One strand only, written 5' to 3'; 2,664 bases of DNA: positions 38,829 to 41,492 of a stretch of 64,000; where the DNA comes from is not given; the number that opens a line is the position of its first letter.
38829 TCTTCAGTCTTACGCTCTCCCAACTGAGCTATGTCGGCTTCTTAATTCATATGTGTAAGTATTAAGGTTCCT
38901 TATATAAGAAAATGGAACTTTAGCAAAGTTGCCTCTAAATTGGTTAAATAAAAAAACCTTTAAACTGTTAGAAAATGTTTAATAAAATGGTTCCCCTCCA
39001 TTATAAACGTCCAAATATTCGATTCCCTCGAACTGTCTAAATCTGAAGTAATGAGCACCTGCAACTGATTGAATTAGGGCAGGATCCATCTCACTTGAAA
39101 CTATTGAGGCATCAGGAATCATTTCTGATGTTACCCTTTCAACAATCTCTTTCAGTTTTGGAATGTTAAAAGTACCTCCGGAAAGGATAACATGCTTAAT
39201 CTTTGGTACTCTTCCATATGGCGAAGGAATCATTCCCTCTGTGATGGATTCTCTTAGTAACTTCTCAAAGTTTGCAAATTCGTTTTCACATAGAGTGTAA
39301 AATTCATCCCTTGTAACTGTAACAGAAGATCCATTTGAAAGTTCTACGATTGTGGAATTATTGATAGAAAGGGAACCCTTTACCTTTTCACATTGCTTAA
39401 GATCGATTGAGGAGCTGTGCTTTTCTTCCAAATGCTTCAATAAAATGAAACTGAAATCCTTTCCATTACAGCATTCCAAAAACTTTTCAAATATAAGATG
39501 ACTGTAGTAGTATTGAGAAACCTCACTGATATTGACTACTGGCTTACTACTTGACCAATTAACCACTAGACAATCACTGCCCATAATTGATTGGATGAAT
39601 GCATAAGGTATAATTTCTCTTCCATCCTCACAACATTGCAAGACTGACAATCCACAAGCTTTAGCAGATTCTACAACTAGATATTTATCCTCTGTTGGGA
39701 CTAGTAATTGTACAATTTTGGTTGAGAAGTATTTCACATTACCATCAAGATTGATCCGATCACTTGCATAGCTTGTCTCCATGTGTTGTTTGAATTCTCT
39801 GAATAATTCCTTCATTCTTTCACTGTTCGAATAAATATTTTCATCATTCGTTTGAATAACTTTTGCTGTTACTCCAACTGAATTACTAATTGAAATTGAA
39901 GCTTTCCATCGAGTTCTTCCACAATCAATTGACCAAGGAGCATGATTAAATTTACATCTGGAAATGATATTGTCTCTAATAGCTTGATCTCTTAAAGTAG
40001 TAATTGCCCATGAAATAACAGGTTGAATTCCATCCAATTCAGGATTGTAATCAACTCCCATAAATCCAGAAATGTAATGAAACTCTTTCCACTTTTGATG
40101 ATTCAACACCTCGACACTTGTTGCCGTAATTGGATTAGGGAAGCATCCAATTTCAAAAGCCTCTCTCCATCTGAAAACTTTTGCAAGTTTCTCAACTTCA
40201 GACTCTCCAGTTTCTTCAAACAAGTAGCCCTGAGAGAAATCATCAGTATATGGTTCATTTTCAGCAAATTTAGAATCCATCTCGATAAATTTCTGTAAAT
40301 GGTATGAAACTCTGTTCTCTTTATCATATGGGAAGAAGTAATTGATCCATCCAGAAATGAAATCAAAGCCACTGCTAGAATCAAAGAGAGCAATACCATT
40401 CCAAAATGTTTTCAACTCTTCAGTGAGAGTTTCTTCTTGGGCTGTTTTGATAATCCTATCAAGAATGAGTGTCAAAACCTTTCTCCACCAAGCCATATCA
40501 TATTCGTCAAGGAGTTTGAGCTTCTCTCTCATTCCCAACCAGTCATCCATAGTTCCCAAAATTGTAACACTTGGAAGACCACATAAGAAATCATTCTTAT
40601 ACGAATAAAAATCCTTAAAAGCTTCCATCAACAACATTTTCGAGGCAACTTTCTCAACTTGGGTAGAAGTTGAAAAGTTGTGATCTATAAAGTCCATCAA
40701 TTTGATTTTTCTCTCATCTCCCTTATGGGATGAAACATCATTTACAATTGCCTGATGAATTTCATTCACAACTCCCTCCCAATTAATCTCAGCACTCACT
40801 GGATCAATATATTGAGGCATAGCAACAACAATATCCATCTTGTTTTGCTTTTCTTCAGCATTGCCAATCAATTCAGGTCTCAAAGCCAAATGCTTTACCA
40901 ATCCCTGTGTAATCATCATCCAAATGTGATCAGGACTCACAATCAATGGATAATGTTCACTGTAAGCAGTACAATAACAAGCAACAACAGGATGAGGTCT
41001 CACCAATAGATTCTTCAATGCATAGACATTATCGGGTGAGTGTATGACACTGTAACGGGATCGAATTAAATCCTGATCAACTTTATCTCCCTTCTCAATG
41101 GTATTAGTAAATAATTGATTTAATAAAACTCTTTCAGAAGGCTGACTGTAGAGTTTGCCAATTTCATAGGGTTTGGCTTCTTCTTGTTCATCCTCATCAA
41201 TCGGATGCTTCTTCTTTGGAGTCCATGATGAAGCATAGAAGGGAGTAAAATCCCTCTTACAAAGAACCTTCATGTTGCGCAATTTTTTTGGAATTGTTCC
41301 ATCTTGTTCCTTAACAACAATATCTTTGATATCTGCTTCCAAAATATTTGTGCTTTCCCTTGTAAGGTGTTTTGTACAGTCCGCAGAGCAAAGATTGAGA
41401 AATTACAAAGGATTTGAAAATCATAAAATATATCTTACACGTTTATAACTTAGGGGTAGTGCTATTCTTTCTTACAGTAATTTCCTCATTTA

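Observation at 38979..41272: Unusual domain fusion: DUF4419-like N-terminal domain + Hsp70/actin-fold ATPase-like C-terminal domain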

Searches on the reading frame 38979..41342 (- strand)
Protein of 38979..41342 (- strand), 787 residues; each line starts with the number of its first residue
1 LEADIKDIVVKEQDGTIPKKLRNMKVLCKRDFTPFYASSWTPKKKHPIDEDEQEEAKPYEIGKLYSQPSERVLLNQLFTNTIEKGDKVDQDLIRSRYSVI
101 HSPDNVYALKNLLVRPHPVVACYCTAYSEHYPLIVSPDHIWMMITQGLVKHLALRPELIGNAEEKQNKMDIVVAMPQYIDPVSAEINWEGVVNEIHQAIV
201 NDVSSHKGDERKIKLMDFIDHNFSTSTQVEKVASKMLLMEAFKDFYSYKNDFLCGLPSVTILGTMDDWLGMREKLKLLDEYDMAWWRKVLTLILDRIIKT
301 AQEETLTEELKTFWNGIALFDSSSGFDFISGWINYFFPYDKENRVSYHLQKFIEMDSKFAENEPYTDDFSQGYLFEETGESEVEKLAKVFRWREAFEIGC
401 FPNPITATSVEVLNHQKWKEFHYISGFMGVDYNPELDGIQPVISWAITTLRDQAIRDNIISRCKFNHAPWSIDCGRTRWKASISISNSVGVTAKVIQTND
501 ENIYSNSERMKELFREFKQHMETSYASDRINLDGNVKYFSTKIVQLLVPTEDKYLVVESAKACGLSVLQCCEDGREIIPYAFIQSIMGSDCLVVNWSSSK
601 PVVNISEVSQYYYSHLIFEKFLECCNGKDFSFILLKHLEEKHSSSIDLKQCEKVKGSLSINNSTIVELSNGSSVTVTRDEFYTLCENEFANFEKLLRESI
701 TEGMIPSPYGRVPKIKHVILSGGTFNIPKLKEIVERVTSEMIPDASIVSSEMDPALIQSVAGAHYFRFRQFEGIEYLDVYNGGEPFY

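Call 3: search_protein_families(library=pfam, proteins=[window:38979-41342:-], max_evalue=1)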
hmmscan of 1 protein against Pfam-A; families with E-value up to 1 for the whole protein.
window:38979-41342:- (787 aa): 2 families
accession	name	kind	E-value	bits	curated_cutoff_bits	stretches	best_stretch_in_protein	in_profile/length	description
PF14388.11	DUF4419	-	4.3e-68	230.4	25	1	117-447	1-303/303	Domain of unknown function (DUF4419)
PF00012.26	HSP70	-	3.3e-05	22.8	20.6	1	649-739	258-351/599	Hsp70 protein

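Call 5: find_homologous_proteins(query=window:38979-41273:-)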
Query window:38979-41273:- (764 aa): 3 proteins with E <= 0.001 among 6364 candidates.
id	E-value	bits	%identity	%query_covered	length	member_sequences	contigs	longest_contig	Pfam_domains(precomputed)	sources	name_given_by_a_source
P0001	2.7e-209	715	61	58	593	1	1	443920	PF00012.27,PF14388.12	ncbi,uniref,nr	ncbi:hypothetical protein C9374_009046 [Naegleria lovaniensis]|uniref:Uncharacterized protein n=1 Ta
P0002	3.4e-175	603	39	96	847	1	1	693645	PF00012.27,PF14388.12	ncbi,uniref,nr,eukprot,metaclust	ncbi:predicted protein [Naegleria gruberi]|uniref:Predicted protein n=1 Tax=Naegleria gruberi TaxID=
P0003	7.5e-11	59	25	32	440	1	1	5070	PF14388.12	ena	-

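Call 7: search_solved_structures(query=window:38979-41273:-, max_evalue=10, show_alignments=2)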
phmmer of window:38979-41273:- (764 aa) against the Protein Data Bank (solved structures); distinct sequences matched with E-value up to 10: 4.
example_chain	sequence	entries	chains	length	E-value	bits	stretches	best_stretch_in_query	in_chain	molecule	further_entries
6rzq_A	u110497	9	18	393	0.094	14.2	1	626-714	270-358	Heat shock protein 70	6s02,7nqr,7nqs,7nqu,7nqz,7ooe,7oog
5umb_A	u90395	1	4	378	0.23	12.9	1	626-724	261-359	Chaperone DnaK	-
8d1p_A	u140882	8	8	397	0.25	12.8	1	626-724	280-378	Chaperone DnaK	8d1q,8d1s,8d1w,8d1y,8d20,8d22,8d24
3s8j_A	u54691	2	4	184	1.1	10.7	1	413-514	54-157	Latex serine proteinase inhibitor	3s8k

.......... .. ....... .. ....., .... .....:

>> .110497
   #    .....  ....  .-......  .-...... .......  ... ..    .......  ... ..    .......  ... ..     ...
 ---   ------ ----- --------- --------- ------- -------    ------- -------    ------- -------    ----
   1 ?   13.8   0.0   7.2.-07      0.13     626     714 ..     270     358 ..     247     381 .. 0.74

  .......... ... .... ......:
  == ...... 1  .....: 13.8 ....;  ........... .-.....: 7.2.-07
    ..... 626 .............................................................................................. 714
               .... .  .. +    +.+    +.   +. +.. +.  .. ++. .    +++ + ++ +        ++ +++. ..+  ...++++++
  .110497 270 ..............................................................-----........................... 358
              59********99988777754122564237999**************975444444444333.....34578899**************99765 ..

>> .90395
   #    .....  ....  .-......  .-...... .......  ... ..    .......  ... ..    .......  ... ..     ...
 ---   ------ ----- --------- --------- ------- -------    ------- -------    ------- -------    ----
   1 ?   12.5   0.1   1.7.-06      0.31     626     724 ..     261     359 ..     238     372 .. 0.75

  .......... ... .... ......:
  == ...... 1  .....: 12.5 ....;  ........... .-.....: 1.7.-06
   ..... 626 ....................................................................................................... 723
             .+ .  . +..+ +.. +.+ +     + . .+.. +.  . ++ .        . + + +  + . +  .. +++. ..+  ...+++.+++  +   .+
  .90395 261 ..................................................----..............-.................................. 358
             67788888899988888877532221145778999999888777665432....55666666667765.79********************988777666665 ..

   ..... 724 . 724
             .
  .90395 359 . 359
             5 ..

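Call 27: find_encoding_contigs(protein=P0002, flank=6000, max_places=3)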
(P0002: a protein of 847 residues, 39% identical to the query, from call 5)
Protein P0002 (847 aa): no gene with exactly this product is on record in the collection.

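Call 28: find_encoding_contigs(protein=P0001, flank=8000, max_places=3)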
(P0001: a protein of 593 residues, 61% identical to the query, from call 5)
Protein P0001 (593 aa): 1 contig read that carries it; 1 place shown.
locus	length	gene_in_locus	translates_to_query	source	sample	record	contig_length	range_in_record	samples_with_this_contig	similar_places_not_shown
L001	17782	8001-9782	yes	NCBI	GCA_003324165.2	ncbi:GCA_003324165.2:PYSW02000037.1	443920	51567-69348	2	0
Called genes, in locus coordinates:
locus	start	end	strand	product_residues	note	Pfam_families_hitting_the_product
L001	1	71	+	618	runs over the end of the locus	PF07690:MFS_1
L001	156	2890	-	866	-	PF00616:RasGAP, PF03836:IQGAP_helical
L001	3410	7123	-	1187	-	PF00069:Pkinase (weak), PF06017:Myosin_TH1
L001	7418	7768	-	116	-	-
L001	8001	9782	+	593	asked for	PF14388:DUF4419, PF00012:HSP70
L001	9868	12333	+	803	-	PF00270:DEAD, PF00271:Helicase_C (weak), PF09382:RQC (weak)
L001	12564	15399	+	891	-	PF00172:Zn_clus (weak)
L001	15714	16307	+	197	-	-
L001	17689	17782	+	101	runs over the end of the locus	-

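Call 32: search_protein_representatives(alignment_id=A1)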
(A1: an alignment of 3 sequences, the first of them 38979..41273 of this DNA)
Query: 3 sequences, 771 profile positions. Proteins with E-value up to 0.001 (for the whole library): 5644; up to 1e-10: 3261; up to 1e-30: 346. The best 150 are listed.
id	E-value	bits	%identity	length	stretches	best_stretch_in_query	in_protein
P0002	0.0e+00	1411.0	-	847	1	1-771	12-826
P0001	0.0e+00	1139.2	-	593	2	1-407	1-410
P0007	2.8e-88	313.6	-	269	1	39-292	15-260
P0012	2.6e-76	274.0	-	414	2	71-328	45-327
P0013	1.4e-72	261.6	-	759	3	101-319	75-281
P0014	4.1e-50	187.3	-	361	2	71-318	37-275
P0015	8.5e-45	169.7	-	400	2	95-330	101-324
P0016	2.0e-44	168.5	-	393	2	92-338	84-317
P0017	2.9e-44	168.0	-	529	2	95-323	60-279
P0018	3.7e-43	164.3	-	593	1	90-431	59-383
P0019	2.5e-41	158.3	-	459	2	91-322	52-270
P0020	3.6e-41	157.8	-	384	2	95-323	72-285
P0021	3.7e-41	157.7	-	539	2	99-322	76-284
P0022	5.4e-41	157.2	-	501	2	87-337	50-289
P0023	7.2e-41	156.8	-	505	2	96-321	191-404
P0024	1.0e-40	156.2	-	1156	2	94-323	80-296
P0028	4.7e-40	154.1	-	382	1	95-432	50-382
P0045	1.5e-38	149.1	-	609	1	93-432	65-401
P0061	1.9e-37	145.5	-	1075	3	96-318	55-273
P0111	3.5e-35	138.0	-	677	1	95-327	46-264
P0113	3.7e-35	137.9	-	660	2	104-323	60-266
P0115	4.0e-35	137.8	-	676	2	91-333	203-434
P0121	6.7e-35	137.0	-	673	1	97-323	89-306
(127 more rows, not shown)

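Call 33: search_protein_families(library=pfam, proteins=[P0013, P0024, P0061, P0018, P0045, P0111, P0113, P0115, P0121, P0012], max_evalue=0.01)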
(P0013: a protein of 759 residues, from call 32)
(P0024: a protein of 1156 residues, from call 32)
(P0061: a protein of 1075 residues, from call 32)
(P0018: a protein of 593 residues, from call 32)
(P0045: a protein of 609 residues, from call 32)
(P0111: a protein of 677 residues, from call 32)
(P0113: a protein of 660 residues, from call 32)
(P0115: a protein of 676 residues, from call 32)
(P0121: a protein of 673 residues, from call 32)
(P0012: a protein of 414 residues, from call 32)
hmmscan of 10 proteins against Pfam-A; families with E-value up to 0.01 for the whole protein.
P0013 (759 aa): 2 families
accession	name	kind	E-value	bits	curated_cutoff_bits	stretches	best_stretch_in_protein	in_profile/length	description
PF14388.11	DUF4419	-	1.5e-150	501.2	25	2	447-744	1-303/303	Domain of unknown function (DUF4419)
PF24257.1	DUF7458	-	0.0037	18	27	0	487-506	28-47/53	Family of unknown function (DUF7458)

P0024 (1156 aa): 9 families
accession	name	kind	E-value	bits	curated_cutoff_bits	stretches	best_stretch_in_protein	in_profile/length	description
PF14388.11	DUF4419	-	3.4e-77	260.3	25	1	82-371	1-303/303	Domain of unknown function (DUF4419)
PF23598.1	LRR_14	-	3.9e-09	36.2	40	1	530-643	138-252/353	Leucine-rich repeat region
PF13646.12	HEAT_2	-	5.6e-09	36.6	27.7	1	1053-1114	19-74/88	HEAT repeats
PF12799.13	LRR_4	-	4.3e-05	24.1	27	1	508-545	2-37/44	Leucine Rich repeats (2 copies)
PF03130.22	HEAT_PBS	-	6.9e-05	23.5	20.9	0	1088-1112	2-26/27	PBS lyase HEAT-like repeat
PF13516.12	LRR_6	-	0.00013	22.2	23.4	0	532-552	4-23/24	Leucine Rich repeat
PF24758.1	LRR_At5g56370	-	0.00015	21.9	27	0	521-637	26-136/227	FBD-associated F-box protein At5g56370, LRR repeats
PF13855.12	LRR_8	-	0.00018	21.6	27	0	582-615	1-34/61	Leucine rich repeat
PF23211.1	LRR_LRWD1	-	0.0058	16.8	28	0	582-650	42-108/190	Leucine-rich repeat and WD repeat-containing protein 1, LRR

P0061 (1075 aa): 1 family
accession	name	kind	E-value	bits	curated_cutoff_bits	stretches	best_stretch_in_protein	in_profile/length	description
PF14388.11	DUF4419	-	9.6e-195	646.3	25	3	55-350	1-303/303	Domain of unknown function (DUF4419)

P0018 (593 aa): 1 family
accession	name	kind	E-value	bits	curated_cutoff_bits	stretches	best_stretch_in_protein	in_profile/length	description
PF14388.11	DUF4419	-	4.5e-75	253.4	25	1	65-381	1-303/303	Domain of unknown function (DUF4419)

P0045 (609 aa): 1 family
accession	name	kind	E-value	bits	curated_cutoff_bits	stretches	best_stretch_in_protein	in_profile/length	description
PF14388.11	DUF4419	-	8.9e-67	226.1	25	1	68-398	1-303/303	Domain of unknown function (DUF4419)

P0111 (677 aa): 1 family
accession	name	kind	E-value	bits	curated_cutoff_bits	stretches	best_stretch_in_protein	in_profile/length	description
PF14388.11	DUF4419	-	1.8e-63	215.3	25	1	47-345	1-303/303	Domain of unknown function (DUF4419)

P0113 (660 aa): 2 families
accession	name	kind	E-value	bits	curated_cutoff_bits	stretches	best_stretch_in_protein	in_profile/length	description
PF14388.11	DUF4419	-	5.5e-71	239.9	25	1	52-333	1-303/303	Domain of unknown function (DUF4419)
PF09346.15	SMI1_KNR4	-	0.00037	21.5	25.4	0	538-594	18-95/125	SMI1 / KNR4 family (SUKH-1)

P0115 (676 aa): 2 families
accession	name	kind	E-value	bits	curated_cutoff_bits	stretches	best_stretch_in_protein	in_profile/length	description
PF14388.11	DUF4419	-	2.2e-70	238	25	1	208-501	1-302/303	Domain of unknown function (DUF4419)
PF14435.11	SUKH-4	-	9.7e-09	36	25.5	1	565-664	77-177/179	SUKH-4 immunity protein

P0121 (673 aa): 2 families
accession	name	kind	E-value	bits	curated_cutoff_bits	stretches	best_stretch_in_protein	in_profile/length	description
PF14388.11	DUF4419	-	2.7e-75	254.1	25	1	88-370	1-303/303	Domain of unknown function (DUF4419)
PF03413.25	PepSY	-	2.5e-06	28.1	24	1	598-663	2-60/60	Peptidase propeptide and YPEB domain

P0012 (414 aa): 1 family
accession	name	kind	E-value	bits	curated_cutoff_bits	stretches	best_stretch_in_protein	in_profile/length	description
PF14388.11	DUF4419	-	7.5e-70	236.2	25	1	70-402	1-303/303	Domain of unknown function (DUF4419)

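Call 52: search_protein_families(library=padloc, proteins=[window:38979-41273:-, P0115, P0024, P0028], max_evalue=0.1)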
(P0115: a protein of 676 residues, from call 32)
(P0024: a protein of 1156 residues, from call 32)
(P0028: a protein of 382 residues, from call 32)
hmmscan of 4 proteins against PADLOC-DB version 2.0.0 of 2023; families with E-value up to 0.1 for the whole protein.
window:38979-41273:- (764 aa): 1 family
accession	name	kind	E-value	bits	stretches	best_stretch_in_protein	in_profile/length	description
PDLC02133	Csn2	-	0.011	13.4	1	560-678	102-213/249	-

P0115 (676 aa): 0 families

P0024 (1156 aa): 2 families
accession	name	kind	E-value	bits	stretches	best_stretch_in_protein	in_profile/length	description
PDLC02919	HEAT-ARM_XIII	-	0.00029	16.3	2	1084-1124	1527-1569/1972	-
PDLC01474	Csm2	-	0.031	12.5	0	144-205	67-125/138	CAS-III-D; effector_SS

P0028 (382 aa): 0 families

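Call 53: search_protein_families(library=ncbifam, proteins=[window:38979-41273:-, P0115, P0024, P0028], max_evalue=0.1)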
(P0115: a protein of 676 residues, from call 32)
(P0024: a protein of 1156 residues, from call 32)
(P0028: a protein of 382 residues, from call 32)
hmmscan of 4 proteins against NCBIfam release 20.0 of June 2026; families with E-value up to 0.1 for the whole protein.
window:38979-41273:- (764 aa): 2 families
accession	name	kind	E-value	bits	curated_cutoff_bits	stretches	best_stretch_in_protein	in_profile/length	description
NF009947.0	PRK13411.1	equivalog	0.033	12.2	1002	0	654-728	295-364/662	molecular chaperone DnaK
TIGR01959.1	nuoF_fam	equivalog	0.081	11.3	558.65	0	561-653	306-395/410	NADH-quinone oxidoreductase subunit NuoF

P0115 (676 aa): 1 family
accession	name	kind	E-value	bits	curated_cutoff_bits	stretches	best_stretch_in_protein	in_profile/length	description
NF010729.0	PRK14129.1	equivalog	0.062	13.8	135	0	83-142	42-99/105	heat shock protein HspQ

P0024 (1156 aa): 4 families
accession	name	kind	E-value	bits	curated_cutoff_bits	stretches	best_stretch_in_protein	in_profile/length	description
NF033190.2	inl_like_NEAT_1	exception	1.1e-06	27.3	1275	1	473-633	235-376/754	NEAT domain-containing leucine-rich repeat protein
NF045915.1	PhycobilmeDegNblB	equivalog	0.0001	21.9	300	1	1057-1114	122-173/214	phycobilisome degradation protein NblB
NF007244.0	PRK09687.1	equivalog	0.0019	17.5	275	1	1084-1154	207-280/285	putative lyase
NF033216.1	lipo_YgdI_YgdR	subfamily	0.027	14.4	42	1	3-39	1-37/71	YgdI/YgdR family lipoprotein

P0028 (382 aa): 0 families

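Call 54: search_protein_families(library=phrogs, proteins=[window:38979-41273:-, P0115, P0028], max_evalue=0.1)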
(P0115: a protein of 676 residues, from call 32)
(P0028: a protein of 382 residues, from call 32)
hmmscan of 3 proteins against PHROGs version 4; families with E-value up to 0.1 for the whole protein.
window:38979-41273:- (764 aa): 0 families

P0115 (676 aa): 0 families

P0028 (382 aa): 0 families

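Call 63: search_protein_families(library=pfam, alignment_id=A8, max_evalue=0.001)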
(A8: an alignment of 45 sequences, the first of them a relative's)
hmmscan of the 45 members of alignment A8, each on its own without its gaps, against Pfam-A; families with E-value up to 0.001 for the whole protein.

A. member 1, P0017 (529 aa): 1 family
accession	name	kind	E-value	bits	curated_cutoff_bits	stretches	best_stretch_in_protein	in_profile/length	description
PF14388.11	DUF4419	-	1.3e-75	255.1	25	1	61-349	1-303/303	Domain of unknown function (DUF4419)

B. families by the number of members that match (of 45 scanned): 10 families
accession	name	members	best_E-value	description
PF14388.11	DUF4419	45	2.4e-85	Domain of unknown function (DUF4419)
PF09346.15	SMI1_KNR4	5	1e-06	SMI1 / KNR4 family (SUKH-1)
PF03544.19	TonB_C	2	8.1e-19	Gram-negative bacterial TonB protein C-terminal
PF12799.13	LRR_4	1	6.8e-15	Leucine Rich repeats (2 copies)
PF01091.23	PTN_MK_C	1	7.2e-14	PTN/MK heparin-binding protein family, C-terminal domain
PF25019.1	LRR_R13L1-DRL21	1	9.8e-10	R13L1/DRL21 LRRs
PF23952.1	LRR_EndoS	1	3.4e-08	Endo-beta-N-acetylglucosaminidase EndoS LRR domain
PF25013.1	LRR_Zer-1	1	1.8e-06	Zer-1-like, Leucine-rich repeats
PF23247.1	LRR_RPS2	1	4.4e-06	Plant disease resistance protein RPS2-like, leucine-rich repeats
PF07647.24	SAM_2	1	0.00072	SAM domain (Sterile alpha motif)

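Call 64: find_encoding_contigs(protein=window:38979-41273:-, flank=3000, max_places=3)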
Protein window:38979-41273:- (764 aa): no gene with exactly this product is on record in the collection.
